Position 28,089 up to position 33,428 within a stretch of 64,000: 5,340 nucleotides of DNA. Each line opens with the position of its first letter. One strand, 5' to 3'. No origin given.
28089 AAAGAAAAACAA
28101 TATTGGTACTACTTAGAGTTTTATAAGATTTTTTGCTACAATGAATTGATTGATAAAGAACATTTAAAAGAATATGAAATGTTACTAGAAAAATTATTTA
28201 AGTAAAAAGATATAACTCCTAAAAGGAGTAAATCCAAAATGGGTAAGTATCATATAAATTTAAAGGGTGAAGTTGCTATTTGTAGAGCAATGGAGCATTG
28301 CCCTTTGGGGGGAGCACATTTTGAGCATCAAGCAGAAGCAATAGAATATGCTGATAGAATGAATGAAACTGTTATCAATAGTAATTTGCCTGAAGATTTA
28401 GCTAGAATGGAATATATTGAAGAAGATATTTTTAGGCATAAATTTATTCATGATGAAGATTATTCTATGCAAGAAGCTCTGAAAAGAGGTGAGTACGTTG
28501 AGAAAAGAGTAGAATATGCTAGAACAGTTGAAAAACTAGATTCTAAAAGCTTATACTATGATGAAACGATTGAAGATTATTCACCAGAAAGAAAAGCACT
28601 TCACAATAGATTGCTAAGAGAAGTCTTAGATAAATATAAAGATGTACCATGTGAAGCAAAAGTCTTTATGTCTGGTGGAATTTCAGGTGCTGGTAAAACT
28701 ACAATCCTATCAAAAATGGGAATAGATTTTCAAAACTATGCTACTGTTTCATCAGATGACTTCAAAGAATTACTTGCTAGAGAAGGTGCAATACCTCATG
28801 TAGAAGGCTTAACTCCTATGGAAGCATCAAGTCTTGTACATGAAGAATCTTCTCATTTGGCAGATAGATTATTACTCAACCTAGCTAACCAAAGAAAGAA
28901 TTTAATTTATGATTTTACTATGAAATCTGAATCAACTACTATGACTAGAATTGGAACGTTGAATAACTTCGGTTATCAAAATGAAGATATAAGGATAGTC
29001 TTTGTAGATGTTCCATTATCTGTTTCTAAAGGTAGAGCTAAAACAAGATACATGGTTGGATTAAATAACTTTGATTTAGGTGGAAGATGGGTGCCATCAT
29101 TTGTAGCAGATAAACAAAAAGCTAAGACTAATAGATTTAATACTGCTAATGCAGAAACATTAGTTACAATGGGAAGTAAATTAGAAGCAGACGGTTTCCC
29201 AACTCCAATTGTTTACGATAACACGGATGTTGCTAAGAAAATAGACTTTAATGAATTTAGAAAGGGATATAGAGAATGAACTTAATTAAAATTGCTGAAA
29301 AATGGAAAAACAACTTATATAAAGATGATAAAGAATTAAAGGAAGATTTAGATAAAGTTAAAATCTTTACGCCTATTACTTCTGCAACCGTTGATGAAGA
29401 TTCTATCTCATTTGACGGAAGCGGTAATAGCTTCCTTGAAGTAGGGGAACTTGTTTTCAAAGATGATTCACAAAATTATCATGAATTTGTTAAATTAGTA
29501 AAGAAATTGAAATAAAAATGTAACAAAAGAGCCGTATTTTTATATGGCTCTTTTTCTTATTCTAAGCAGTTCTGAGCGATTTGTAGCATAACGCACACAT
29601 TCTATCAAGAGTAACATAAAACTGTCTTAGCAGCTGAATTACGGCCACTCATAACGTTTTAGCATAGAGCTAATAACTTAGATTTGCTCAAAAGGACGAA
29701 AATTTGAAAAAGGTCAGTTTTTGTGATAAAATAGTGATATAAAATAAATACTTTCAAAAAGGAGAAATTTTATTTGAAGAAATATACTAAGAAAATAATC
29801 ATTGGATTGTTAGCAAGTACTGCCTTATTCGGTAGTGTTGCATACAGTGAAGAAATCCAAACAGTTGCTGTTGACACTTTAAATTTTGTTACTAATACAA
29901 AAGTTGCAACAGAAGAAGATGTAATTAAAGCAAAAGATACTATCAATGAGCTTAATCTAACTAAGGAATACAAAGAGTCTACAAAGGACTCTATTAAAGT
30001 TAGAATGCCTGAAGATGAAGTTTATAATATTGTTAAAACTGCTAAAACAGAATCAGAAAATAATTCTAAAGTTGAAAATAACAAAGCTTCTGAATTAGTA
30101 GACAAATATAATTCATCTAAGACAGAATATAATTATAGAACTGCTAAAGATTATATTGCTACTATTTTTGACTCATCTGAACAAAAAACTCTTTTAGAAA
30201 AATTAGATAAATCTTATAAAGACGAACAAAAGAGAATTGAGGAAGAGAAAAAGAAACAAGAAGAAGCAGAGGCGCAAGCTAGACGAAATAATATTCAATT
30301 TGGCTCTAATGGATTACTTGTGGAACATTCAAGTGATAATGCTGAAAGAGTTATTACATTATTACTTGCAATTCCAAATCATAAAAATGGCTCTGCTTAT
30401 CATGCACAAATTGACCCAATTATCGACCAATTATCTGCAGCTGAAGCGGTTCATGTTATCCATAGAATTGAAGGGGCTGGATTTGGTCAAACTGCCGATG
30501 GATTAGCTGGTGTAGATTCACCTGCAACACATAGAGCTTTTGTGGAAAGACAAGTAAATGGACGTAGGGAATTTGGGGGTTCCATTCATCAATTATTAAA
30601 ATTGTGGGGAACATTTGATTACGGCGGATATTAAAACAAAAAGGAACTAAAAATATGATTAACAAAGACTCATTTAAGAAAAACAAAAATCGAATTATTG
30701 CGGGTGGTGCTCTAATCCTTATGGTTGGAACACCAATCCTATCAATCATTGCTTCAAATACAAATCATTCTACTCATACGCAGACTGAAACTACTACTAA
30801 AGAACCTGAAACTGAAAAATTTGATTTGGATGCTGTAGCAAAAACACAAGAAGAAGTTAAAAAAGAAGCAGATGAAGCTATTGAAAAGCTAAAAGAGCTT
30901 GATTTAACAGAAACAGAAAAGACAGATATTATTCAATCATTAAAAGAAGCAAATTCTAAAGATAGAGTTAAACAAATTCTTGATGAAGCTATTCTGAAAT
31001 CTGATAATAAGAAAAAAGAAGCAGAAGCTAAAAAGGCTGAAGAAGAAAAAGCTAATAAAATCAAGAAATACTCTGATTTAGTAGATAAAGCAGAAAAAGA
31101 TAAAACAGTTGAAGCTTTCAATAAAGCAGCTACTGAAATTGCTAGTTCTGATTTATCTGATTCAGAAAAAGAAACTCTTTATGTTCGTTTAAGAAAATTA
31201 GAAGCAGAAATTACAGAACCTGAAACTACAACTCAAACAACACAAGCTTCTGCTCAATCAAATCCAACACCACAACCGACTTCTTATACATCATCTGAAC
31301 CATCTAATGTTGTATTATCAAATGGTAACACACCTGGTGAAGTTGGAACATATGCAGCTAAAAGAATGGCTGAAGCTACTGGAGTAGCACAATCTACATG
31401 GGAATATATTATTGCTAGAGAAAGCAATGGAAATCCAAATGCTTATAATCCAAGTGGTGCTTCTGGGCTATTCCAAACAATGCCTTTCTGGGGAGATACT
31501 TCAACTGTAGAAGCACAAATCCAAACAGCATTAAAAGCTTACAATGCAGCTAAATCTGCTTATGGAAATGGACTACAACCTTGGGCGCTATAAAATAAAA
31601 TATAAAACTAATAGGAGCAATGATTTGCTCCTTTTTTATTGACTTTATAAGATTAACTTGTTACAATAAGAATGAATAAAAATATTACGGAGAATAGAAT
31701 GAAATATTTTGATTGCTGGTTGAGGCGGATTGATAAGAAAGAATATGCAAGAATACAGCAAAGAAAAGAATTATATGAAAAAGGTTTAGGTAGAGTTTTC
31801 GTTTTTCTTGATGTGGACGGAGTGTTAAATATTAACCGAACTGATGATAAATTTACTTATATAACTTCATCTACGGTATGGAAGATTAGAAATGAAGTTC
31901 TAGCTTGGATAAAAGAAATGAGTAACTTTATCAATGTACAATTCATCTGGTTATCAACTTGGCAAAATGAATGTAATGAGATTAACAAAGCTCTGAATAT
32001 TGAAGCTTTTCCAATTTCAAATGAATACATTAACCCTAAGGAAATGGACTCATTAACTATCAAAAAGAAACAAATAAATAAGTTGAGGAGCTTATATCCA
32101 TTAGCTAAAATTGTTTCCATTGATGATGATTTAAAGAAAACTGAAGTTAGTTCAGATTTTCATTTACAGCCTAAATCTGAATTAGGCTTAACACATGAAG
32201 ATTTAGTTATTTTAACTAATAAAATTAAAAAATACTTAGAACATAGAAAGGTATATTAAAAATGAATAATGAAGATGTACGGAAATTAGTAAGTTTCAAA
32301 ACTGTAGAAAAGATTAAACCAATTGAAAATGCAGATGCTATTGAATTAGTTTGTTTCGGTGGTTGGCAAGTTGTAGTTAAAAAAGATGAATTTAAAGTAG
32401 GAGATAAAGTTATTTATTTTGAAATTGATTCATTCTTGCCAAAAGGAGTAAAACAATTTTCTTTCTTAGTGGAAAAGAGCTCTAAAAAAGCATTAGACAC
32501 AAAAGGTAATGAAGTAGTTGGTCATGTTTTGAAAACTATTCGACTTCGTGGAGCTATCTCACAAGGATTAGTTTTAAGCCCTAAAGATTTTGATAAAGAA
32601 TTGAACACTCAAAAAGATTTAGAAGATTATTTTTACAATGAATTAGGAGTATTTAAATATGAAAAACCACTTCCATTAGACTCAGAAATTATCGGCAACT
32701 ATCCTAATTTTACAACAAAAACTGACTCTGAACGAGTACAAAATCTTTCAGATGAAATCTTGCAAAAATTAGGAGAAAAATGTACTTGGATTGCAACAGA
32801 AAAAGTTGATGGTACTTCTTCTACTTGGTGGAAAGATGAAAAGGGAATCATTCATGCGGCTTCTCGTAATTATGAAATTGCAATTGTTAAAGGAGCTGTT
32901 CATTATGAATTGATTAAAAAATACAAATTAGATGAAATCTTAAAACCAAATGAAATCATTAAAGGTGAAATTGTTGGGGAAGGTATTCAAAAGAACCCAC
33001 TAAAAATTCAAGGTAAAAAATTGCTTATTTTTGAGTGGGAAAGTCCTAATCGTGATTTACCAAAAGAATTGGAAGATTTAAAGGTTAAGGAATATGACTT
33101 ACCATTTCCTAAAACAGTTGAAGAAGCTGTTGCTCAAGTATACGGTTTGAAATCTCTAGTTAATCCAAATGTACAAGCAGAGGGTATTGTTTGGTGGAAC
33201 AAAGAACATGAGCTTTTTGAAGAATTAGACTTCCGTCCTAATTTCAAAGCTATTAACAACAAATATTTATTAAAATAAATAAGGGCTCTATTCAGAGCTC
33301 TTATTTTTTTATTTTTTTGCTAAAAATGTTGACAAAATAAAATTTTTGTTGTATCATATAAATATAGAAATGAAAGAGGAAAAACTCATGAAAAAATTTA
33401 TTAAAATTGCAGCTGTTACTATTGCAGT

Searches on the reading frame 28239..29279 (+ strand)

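Call 13: search_protein_families(library=pfam, proteins=[window:28239-29279:+], max_evalue=0.01)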
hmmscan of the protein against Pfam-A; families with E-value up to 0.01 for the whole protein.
window:28239-29279:+ (346 aa): 2 families
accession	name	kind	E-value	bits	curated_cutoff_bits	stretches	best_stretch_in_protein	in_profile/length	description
PF06414.18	Zeta_toxin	-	9.4e-17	61.5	22.3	1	142-293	19-162/199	Zeta toxin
PF13671.12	AAA_33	-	1.2e-08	35.8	27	1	142-272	1-120/143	AAA domain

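Call 14: search_protein_families(library=phrogs, proteins=[window:28239-29279:+], max_evalue=0.001)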
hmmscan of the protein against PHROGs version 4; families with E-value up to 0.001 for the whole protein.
window:28239-29279:+ (346 aa): 4 families
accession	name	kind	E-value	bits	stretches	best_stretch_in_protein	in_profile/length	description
phrog_16619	-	head and packaging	1.6e-08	33.6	1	112-262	404-553/1440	minor head protein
phrog_2071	-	other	1.4e-05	26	1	139-247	15-111/282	ATPase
phrog_24083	-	unknown function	7.7e-05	22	1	168-271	185-276/1233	-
phrog_5268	-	unknown function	0.00018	22.1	0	211-257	118-164/278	-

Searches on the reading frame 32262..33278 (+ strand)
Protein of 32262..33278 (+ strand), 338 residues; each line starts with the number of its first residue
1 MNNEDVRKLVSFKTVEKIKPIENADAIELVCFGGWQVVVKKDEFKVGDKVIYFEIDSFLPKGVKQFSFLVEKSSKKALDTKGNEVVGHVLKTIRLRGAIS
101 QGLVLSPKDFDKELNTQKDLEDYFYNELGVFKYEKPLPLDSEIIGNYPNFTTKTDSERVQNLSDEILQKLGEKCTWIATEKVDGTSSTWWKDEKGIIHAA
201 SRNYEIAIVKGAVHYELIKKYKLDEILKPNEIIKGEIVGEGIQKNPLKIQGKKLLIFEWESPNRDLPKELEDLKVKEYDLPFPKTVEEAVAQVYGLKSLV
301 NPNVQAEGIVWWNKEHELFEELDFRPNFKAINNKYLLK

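Call 13: search_protein_families(library=pfam, proteins=[window:32262-33278:+], max_evalue=0.01)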
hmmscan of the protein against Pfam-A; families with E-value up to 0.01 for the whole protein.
window:32262-33278:+ (338 aa): 2 families
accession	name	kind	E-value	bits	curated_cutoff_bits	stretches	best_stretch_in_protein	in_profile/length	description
PF21189.3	PHA02142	-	8.8e-28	97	27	1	9-105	1-90/92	PHA02142 OB-fold domain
PF09414.15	RNA_ligase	-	4.5e-07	30.6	27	1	175-316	2-160/171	RNA ligase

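Call 14: search_protein_families(library=phrogs, proteins=[window:32262-33278:+], max_evalue=0.001)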
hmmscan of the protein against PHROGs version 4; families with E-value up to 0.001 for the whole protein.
window:32262-33278:+ (338 aa): 2 families
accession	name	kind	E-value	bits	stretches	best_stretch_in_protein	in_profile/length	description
phrog_968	-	DNA, RNA and nucleotide metabolism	3.1e-52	178.9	1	2-338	3-391/398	RNA ligase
phrog_548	-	DNA, RNA and nucleotide metabolism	3.1e-07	30.9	1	147-284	6-157/341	RNA ligase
